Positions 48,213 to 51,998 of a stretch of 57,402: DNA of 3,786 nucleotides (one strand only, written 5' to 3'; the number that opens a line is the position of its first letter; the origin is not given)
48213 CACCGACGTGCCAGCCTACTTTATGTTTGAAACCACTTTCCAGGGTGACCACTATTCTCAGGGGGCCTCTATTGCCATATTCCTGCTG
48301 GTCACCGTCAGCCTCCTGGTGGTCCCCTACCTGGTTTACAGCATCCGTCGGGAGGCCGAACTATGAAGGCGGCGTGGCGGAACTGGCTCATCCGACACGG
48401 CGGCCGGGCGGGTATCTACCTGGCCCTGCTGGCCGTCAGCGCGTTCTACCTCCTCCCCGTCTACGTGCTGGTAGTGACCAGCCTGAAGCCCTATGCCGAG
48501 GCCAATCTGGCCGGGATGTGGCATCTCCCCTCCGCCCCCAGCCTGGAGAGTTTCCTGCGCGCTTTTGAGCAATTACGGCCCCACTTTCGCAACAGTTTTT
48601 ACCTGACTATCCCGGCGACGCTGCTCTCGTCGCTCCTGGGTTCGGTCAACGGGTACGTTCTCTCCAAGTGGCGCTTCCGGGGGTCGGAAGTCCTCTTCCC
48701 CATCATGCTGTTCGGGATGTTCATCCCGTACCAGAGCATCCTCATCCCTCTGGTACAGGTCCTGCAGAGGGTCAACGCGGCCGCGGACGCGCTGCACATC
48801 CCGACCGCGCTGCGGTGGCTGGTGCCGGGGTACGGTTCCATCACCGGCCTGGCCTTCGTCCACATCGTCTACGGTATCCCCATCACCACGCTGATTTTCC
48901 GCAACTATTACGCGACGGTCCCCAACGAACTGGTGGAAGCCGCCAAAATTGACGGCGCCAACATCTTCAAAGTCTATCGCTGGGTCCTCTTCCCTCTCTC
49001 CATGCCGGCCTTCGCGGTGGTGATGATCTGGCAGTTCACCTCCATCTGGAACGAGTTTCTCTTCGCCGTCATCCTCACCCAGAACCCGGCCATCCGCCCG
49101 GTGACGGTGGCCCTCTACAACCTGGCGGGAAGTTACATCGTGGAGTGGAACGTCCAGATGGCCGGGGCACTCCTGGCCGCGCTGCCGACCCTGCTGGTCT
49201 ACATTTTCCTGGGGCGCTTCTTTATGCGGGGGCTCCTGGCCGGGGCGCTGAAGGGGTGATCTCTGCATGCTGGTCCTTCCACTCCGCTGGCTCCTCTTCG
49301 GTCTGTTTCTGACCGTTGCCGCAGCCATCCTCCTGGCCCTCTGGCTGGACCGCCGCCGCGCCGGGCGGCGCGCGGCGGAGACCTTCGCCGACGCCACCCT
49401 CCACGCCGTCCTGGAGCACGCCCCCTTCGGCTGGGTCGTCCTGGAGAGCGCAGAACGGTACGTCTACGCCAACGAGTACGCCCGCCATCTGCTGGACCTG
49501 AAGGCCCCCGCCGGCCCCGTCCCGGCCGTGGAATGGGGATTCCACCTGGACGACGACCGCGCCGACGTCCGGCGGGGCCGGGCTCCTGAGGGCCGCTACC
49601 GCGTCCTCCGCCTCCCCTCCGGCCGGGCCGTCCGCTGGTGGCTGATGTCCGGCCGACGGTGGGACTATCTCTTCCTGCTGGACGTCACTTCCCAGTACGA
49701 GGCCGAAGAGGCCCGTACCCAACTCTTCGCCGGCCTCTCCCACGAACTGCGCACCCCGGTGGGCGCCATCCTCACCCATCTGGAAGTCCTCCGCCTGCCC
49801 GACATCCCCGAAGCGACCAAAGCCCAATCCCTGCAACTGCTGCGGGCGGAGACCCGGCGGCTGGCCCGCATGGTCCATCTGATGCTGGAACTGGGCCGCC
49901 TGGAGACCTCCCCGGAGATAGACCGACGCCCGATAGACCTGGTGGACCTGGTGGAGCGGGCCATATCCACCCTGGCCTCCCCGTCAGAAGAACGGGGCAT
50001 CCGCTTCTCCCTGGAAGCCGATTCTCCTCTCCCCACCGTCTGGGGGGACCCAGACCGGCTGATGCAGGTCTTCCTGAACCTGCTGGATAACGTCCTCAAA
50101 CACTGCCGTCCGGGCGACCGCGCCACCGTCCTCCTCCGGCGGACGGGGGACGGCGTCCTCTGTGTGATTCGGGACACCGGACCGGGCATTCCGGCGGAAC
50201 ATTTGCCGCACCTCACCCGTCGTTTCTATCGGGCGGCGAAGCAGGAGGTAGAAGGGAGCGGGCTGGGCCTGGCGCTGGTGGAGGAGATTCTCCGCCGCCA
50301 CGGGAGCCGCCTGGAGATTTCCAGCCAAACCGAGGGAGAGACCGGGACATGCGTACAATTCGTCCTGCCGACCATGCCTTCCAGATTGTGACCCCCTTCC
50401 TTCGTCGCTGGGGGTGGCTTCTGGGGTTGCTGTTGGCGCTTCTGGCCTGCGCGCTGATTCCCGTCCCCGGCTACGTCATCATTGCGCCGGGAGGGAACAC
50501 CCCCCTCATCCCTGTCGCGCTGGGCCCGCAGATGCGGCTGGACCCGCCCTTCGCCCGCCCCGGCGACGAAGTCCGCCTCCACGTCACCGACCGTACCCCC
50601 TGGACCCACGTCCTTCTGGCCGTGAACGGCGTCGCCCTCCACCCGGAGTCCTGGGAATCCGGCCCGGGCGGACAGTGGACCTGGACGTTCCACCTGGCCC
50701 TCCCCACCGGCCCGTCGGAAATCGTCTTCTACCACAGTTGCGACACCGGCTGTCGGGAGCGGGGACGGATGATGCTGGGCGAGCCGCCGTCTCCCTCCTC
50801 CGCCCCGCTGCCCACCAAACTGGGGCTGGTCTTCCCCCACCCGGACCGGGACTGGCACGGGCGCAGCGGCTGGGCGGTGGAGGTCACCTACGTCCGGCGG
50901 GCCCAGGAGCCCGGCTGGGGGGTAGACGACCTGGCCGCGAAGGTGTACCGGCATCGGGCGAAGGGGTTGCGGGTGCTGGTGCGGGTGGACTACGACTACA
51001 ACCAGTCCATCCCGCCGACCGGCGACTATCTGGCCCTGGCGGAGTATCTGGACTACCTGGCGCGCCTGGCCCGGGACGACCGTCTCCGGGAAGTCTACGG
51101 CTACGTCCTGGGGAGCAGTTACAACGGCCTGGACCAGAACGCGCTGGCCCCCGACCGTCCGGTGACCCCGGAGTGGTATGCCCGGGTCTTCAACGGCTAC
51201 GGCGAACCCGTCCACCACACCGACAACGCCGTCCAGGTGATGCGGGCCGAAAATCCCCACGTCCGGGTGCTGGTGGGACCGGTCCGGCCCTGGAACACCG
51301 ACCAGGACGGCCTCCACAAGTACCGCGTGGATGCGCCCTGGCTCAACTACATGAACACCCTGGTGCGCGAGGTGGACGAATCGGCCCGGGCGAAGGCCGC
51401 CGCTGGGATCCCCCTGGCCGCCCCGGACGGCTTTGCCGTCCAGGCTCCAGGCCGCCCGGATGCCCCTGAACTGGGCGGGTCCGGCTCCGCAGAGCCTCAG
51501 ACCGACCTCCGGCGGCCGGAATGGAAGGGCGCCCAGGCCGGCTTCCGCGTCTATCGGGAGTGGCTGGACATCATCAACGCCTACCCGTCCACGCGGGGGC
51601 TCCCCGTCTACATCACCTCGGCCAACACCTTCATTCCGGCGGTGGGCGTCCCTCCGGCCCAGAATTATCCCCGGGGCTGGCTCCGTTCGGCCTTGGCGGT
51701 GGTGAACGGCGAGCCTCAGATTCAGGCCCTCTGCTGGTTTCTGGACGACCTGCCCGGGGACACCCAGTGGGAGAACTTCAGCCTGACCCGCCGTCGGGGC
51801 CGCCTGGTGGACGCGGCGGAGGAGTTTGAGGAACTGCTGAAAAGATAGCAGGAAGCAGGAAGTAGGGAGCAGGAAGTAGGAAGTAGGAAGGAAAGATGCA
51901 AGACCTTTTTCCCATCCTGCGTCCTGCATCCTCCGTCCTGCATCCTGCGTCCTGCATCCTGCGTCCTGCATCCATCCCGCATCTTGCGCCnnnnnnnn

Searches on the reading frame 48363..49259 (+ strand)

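Call 9: search_protein_families(library=pfam, proteins=[window:48363-49259:+], max_evalue=0.01)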
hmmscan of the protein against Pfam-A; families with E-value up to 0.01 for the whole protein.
window:48363-49259:+ (298 aa): 1 family
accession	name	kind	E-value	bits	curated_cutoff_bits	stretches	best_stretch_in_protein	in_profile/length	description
PF00528.27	BPD_transp_1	-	8.4e-19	68.5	26.4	1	94-283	6-174/184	Binding-protein-dependent transport system inner membrane component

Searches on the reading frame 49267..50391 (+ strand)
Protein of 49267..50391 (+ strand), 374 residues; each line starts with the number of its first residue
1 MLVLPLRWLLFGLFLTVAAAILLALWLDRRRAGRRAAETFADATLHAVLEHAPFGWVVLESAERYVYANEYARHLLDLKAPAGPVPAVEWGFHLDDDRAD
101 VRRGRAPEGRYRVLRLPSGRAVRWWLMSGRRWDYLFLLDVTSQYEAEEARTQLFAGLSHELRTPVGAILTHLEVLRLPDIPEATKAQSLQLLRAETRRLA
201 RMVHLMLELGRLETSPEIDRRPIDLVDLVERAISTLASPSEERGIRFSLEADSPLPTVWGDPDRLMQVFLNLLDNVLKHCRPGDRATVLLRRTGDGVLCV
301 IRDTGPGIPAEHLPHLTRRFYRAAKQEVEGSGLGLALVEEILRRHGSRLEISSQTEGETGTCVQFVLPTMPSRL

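Call 9: search_protein_families(library=pfam, proteins=[window:49267-50391:+], max_evalue=0.01)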
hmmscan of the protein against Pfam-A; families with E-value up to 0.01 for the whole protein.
window:49267-50391:+ (374 aa): 4 families
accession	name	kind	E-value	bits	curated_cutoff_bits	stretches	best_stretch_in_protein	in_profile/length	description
PF02518.31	HATPase_c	-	7.2e-27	94.5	26.4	1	260-369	1-109/111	Histidine kinase-, DNA gyrase B-, and HSP90-like ATPase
PF00512.31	HisKA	-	5.6e-13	49.2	26.9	1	149-214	1-65/66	His Kinase A (phospho-acceptor) domain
PF13581.12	HATPase_c_2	-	5.9e-05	23.5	27.4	1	275-365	42-125/127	Histidine kinase-like ATPase domain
PF13188.13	PAS_8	-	0.0054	17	21.8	0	45-89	3-45/65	PAS domain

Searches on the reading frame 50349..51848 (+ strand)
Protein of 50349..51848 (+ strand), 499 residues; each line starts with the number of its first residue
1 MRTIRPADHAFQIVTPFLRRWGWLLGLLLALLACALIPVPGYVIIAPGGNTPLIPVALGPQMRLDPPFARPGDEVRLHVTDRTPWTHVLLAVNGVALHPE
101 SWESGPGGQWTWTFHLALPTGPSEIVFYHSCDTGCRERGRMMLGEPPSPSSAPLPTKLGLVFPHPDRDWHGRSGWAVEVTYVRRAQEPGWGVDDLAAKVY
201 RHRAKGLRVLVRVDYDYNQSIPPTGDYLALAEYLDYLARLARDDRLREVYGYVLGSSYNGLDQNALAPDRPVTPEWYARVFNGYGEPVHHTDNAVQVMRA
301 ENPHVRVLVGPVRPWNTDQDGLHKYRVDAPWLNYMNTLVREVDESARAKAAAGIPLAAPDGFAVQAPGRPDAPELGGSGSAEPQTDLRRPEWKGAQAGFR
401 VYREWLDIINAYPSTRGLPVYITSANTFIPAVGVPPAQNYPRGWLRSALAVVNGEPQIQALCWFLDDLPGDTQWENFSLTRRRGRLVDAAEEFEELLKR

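Call 9: search_protein_families(library=pfam, proteins=[window:50349-51848:+], max_evalue=0.01)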
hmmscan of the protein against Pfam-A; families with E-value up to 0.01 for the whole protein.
window:50349-51848:+ (499 aa): 0 families
